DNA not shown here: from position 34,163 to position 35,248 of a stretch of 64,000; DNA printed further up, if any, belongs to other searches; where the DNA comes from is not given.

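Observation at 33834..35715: smpB co-operonic with a Fic-fold protein carrying a degenerate catalytic motif, followed by thpR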

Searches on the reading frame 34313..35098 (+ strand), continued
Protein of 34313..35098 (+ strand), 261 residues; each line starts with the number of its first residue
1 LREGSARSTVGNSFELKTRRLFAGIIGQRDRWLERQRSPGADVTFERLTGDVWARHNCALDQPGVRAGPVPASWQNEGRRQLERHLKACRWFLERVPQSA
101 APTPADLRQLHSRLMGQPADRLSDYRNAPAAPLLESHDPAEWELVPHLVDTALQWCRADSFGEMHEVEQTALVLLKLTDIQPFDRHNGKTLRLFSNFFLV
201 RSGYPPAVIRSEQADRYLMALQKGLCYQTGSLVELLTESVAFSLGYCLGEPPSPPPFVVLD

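Call 21: fold_search(model_id=the predicted structure, library=pdb)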
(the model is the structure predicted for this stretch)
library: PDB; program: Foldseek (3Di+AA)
matches with E <= 10: 166; with E <= 0.001: 29
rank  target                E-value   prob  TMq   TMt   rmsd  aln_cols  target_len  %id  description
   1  6i7l                  1.1e-06  1.00  0.67  0.52   7.0       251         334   20  Crystal structure of monomeric FICD mutant L258D complexed with MgAMP-PNP (released 2019-09-25)
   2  6i7k                  1.6e-06  1.00  0.67  0.52   6.8       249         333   20  Crystal structure of monomeric FICD mutant L258D complexed with MgATP (released 2019-09-25)
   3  4u04_B                3.1e-06  1.00  0.70  0.55   6.7       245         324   22  Structure of a eukaryotic fic domain containing protein (released 2014-12-10)
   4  7b7z_A                3.9e-06  1.00  0.66  0.51   6.9       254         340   20  DeAMPylation complex of monomeric FICD and AMPylated BiP (state 1) (released 2021-07-07)
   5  5jj7_B                5.6e-06  1.00  0.74  0.57   5.1       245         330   19  Fic-1 (aa134 - 508 E274G) from C. elegans (released 2016-06-01)
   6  5jj6_B                6.4e-06  1.00  0.74  0.57   5.0       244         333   20  Fic-1 (aa134 - 508) from C. elegans (released 2016-06-01)
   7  9yz5_A                6.6e-06  1.00  0.71  0.56   6.3       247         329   22  human FicD bound with farnesyl pyrophosphate (released 2026-02-25)
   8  4u04_A                7.9e-06  1.00  0.68  0.55   6.8       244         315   21  Structure of a eukaryotic fic domain containing protein (released 2014-12-10)
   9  6i7j                  8.3e-06  1.00  0.71  0.54   6.5       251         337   21  Crystal structure of monomeric FICD mutant L258D (released 2019-09-25)
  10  4u0s_A                9.1e-06  1.00  0.70  0.56   6.8       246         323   22  Structure of Eukaryotic fic domain containing protein with ADP (released 2014-12-10)
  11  6i7g_B                9.1e-06  1.00  0.66  0.51   6.7       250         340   21  Crystal structure of dimeric wild type FICD complexed with ATP (released 2019-09-25)
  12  4u0s_B                9.5e-06  1.00  0.72  0.57   6.7       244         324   22  Structure of Eukaryotic fic domain containing protein with ADP (released 2014-12-10)
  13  6zmd_B                1.0e-05  1.00  0.71  0.55   6.5       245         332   22  Crystal structure of HYPE covalently tethered to BiP bound to AMP-PNP (released 2021-04-14)
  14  6i7h                  1.3e-05  1.00  0.65  0.51   6.6       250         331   21  Crystal structure of dimeric FICD mutant K256S (released 2019-09-25)
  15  4u0u_A                1.5e-05  1.00  0.64  0.50   6.8       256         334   20  Wild type eukaryotic fic domain containing protein with ADP (released 2014-12-10)
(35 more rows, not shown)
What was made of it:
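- On Fic/Fido fold (Pfam PF02661): The top 29 Foldseek PDB hits are FICD, Fic-1 and BT_2513, with TM 0.63-0.74 and probability 1.00 (call 21).
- The closest characterised relative, FICD, acts on an Hsp70 (named in the PDB entries of call 21).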

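Call 22: search_protein_representatives(alignment_id=A2)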
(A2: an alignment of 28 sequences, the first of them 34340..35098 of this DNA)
Query: 28 sequences, 252 profile positions. Proteins with E-value up to 0.001 (for the whole library): 3861; up to 1e-10: 742; up to 1e-30: 18. The best 150 are listed.
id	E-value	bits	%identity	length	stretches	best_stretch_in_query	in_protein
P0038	2.8e-129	446.2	-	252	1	1-252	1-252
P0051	9.2e-94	329.9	-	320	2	55-251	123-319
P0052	2.6e-90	318.6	-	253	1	1-251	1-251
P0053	7.5e-78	277.8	-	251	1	1-251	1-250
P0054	1.5e-70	253.9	-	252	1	1-251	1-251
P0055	3.3e-66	239.6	-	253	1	1-252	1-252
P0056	7.2e-64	232.0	-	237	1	1-240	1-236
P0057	1.9e-57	210.9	-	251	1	6-251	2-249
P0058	1.4e-56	208.1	-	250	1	1-252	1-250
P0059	3.8e-56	206.7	-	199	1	60-251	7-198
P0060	2.5e-49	184.3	-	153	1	101-251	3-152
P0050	8.5e-42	159.7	-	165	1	1-135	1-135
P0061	1.2e-38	149.3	-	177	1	1-167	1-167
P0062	8.2e-37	143.3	-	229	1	4-236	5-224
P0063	4.6e-34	134.3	-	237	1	10-245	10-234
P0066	1.1e-32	129.8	-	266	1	90-236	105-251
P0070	5.8e-29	117.6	-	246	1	35-236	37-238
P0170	5.2e-18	81.7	-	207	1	88-234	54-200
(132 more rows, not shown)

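Call 27: find_homologous_proteins(query=A3, max_evalue=1e-10)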
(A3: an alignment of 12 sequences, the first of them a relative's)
Query A3 (12 sequences) (251 aa, profile of the alignment): 20 proteins with E <= 1e-10 among 8000 candidates.
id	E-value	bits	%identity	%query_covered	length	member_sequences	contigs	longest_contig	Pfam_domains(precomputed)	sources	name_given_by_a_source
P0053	1.3e-92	328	100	100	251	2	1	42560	PF02661.24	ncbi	-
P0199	6.3e-89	316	90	100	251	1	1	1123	PF02661.24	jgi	jgi:hypothetical protein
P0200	1.0e-83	299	79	100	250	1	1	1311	PF02661.24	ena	-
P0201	6.7e-83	296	49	100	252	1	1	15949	PF02661.24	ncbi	-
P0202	6.7e-83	296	48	100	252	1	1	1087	PF02661.24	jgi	-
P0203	3.9e-82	294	82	99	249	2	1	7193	PF02661.24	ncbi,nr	ncbi:MAG TPA: Fic family protein, partial [Terriglobia bacterium]|nr:Fic family protein [Terriglobia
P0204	3.9e-81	290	76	100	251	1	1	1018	PF02661.24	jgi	jgi:hypothetical protein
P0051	2.0e-80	288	53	78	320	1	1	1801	PF02661.24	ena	-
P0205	7.0e-80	286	60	100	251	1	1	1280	PF02661.24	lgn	-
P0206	1.2e-74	269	58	95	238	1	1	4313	PF02661.24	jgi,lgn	jgi:Fic family protein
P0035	1.5e-74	269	42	100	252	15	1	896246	PF02661.24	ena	-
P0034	2.2e-74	268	42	100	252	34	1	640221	PF02661.24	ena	-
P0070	3.5e-74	268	29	93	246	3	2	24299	PF02661.24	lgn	-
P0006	1.3e-73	266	40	100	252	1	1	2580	PF02661.24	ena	-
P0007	2.0e-71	258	41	98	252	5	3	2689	PF02661.24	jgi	-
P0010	2.9e-70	255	41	94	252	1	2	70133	PF02661.24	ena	-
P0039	6.0e-70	254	40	100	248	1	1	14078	PF02661.24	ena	-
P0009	2.2e-69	252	41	96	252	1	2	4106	PF02661.24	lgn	-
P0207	6.8e-37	145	30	66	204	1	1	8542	PF02661.24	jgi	jgi:fido (protein-threonine AMPylation protein)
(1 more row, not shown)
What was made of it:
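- Tried and rejected: The word-indexed search reached few new distant relatives because of the candidate cap (call 27).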

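Call 28: find_encoding_contigs(protein=P0053, flank=5000, max_places=2)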
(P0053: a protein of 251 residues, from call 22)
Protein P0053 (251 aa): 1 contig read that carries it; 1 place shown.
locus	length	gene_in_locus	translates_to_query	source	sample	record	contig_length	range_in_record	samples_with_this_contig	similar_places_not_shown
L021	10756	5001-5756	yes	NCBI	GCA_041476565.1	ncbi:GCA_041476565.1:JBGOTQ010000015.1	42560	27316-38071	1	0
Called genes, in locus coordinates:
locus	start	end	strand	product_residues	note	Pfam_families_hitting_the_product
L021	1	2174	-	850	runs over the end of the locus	PF12704:MacB_PCD, PF02687:FtsX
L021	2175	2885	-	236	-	PF00005:ABC_tran, PF02463:SMC_N (faint)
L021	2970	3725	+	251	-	PF00657:Lipase_GDSL, PF04311:DUF459 (faint), PF13472:Lipase_GDSL_2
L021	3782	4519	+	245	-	-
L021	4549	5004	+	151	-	PF01668:SmpB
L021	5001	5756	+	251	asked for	PF02661:Fic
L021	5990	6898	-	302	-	-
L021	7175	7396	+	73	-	-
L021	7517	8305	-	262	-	-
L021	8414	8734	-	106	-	-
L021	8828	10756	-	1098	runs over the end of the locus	PF13620:CarboxypepD_reg, PF25183:OMP_b-brl_4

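Call 29: find_encoding_contigs(protein=P0070, flank=5000, max_places=2)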
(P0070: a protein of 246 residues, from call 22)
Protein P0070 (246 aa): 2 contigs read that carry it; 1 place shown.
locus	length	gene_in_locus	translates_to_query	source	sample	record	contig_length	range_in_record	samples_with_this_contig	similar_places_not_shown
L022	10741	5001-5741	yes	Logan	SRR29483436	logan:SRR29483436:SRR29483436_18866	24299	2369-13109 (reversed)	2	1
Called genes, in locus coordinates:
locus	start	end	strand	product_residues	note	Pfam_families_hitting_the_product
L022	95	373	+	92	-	PF01649:Ribosomal_S20p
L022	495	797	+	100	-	PF00936:BMC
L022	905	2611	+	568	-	PF00171:Aldedh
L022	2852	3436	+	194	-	PF09335:VTT_dom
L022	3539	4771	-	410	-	PF22148:Fervidolysin_NPro-like, PF00082:Peptidase_S8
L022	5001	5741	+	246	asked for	PF02661:Fic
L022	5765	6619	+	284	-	PF21948:LplA-B_cat, PF03099:BPL_LplA_LipB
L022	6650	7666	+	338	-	PF00226:DnaJ, PF01556:DnaJ_C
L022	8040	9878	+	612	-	PF17092:PCB_OB (faint), PF00575:S1, PF21266:S1_RRP4 (faint), PF00575:S1, PF23459:S1_RRP5, PF00575:S1, PF23459:S1_RRP5 (weak), PF00575:S1, +2 more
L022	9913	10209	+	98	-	PF00216:Bac_DNA_binding, PF18291:HU-HIG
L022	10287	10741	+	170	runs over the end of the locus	PF11969:DcpS_C (weak), PF01230:HIT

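Call 30: find_encoding_contigs(protein=P0201, flank=5000, max_places=2)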
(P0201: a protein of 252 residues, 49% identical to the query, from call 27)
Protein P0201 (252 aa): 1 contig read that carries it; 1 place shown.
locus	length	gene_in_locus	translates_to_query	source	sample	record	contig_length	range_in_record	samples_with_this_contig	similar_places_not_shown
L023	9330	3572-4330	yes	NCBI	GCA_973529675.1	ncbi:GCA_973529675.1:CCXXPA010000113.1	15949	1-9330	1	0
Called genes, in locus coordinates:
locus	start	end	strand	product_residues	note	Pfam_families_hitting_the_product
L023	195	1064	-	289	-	PF00085:Thioredoxin, PF13098:Thioredoxin_2 (weak), PF13432:TPR_16 (faint), PF14559:TPR_19, PF14561:TPR_20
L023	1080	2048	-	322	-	PF02129:Peptidase_S15, PF00561:Abhydrolase_1, PF12146:Hydrolase_4, PF12697:Abhydrolase_6, PF00326:Peptidase_S9 (weak)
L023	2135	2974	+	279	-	-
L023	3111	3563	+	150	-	PF01668:SmpB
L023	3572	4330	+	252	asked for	PF02661:Fic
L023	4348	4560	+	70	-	PF05509:TraY (weak)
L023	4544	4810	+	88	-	PF05016:ParE_toxin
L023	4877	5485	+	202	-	PF10469:AKAP7_NLS, PF02834:LigT_PEase, PF13563:2_5_RNA_ligase2, PF02834:LigT_PEase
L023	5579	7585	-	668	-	PF03485:Arg_tRNA_synt_N, PF00750:tRNA-synt_1d, PF05746:DALR_1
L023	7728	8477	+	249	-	PF02146:SIR2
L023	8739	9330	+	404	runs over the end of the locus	PF01969:Ni_insertion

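Call 31: find_encoding_contigs(protein=P0207, flank=5000, max_places=2)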
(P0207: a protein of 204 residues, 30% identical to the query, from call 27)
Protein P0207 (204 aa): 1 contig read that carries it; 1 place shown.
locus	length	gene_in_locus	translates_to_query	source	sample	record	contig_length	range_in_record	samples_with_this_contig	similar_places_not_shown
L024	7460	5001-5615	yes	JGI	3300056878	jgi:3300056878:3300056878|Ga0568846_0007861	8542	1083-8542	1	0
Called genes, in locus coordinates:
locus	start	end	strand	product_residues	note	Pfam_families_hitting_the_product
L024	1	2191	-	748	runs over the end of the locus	PF07719:TPR_2 (faint), PF00263:Secretin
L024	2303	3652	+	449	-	PF13727:CoA_binding_3 (weak), PF02397:Bac_transf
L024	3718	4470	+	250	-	PF07660:STN (weak)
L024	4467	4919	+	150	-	PF01668:SmpB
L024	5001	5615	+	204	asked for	PF02661:Fic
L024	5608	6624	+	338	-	PF00899:ThiF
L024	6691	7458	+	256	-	?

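Call 32: find_encoding_contigs(protein=P0062, flank=4000, max_places=2)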
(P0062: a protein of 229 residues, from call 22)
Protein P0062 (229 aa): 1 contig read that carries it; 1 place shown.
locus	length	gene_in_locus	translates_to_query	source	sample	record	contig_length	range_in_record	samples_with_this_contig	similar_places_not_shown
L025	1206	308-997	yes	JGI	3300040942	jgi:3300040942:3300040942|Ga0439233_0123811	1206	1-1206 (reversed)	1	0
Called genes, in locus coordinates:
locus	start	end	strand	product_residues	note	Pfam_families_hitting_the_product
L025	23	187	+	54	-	PF00883:Peptidase_M17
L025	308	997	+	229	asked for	PF02661:Fic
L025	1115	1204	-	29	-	?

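Call 33: find_encoding_contigs(protein=P0066, flank=4000, max_places=2)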
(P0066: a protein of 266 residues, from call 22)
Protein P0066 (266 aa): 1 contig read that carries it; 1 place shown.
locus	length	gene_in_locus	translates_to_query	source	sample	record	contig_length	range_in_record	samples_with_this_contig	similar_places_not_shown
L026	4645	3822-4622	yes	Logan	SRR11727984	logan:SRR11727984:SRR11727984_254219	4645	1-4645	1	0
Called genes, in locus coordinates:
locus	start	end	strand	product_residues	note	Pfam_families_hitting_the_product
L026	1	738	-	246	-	?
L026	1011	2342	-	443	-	PF02403:Seryl_tRNA_N, PF00587:tRNA-synt_2b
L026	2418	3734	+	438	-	PF02861:Clp_N, PF00483:NTP_transferase, PF12804:NTP_transf_3 (weak)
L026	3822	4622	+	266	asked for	PF02661:Fic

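Call 38: find_encoding_contigs(protein=P0055, flank=4000, max_places=1)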
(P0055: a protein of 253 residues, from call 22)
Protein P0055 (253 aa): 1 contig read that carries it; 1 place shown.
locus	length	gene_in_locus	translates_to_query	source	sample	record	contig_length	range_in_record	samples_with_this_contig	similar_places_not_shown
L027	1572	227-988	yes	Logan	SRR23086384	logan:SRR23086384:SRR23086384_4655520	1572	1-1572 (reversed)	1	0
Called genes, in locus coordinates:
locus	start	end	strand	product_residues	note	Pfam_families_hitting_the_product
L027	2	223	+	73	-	?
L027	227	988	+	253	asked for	PF02661:Fic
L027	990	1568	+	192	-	PF02834:LigT_PEase, PF13563:2_5_RNA_ligase2, PF02834:LigT_PEase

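Call 39: find_encoding_contigs(protein=P0057, flank=4000, max_places=1)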
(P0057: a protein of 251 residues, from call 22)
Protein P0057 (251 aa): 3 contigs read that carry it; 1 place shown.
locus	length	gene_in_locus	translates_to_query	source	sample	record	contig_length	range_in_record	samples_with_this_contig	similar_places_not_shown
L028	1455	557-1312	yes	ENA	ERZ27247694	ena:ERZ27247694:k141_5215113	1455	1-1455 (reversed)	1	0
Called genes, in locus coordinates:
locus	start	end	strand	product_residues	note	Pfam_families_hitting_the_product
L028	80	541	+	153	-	PF01668:SmpB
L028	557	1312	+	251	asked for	PF02661:Fic (faint)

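Call 40: find_encoding_contigs(protein=P0058, flank=4000, max_places=1)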
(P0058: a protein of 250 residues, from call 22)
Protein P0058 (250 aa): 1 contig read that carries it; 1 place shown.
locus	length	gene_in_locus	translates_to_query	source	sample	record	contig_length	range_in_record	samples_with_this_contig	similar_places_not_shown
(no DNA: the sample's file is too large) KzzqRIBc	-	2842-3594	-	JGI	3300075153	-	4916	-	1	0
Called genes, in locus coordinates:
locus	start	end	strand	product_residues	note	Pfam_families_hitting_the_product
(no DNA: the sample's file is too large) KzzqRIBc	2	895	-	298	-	?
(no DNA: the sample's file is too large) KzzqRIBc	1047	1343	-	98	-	PF01985:CRS1_YhbY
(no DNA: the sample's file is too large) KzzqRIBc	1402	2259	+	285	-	-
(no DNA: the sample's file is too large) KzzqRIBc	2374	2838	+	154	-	PF01668:SmpB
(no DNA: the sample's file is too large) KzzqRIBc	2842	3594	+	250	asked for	PF02661:Fic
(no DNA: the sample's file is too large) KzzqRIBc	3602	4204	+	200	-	PF02834:LigT_PEase, PF10469:AKAP7_NLS (weak), PF13563:2_5_RNA_ligase2, PF02834:LigT_PEase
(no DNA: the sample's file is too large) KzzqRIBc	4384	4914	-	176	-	?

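Call 41: find_encoding_contigs(protein=P0063, flank=4000, max_places=1)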
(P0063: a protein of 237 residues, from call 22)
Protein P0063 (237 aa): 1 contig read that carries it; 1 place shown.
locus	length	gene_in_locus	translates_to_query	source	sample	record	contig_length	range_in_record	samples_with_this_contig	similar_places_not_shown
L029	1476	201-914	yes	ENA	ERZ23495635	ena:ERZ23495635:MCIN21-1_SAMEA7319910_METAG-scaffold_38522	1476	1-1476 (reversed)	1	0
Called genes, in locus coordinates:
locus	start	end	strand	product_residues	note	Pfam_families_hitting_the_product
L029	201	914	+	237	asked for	PF02661:Fic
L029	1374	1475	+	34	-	?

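Call 53: search_protein_families(library=padloc, proteins=[window:34340-35098:+], max_evalue=0.01)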
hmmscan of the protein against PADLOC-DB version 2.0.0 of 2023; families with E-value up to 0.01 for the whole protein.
window:34340-35098:+ (252 aa): 5 families
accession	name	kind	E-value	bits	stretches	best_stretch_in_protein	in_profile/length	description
PDLC04840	PDC-S04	-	4.5e-09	34.4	1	75-232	56-213/227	-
PDLC03963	SoFic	-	6e-07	27.2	1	70-197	91-219/361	-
PDLC04839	PDC-S04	-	2e-05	22.3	1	154-228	123-199/205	-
PDLC04836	PDC-S04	-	0.00026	18.2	1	128-227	128-223/244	-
PDLC04838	PDC-S04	-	0.0026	15.6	1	158-231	130-202/209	-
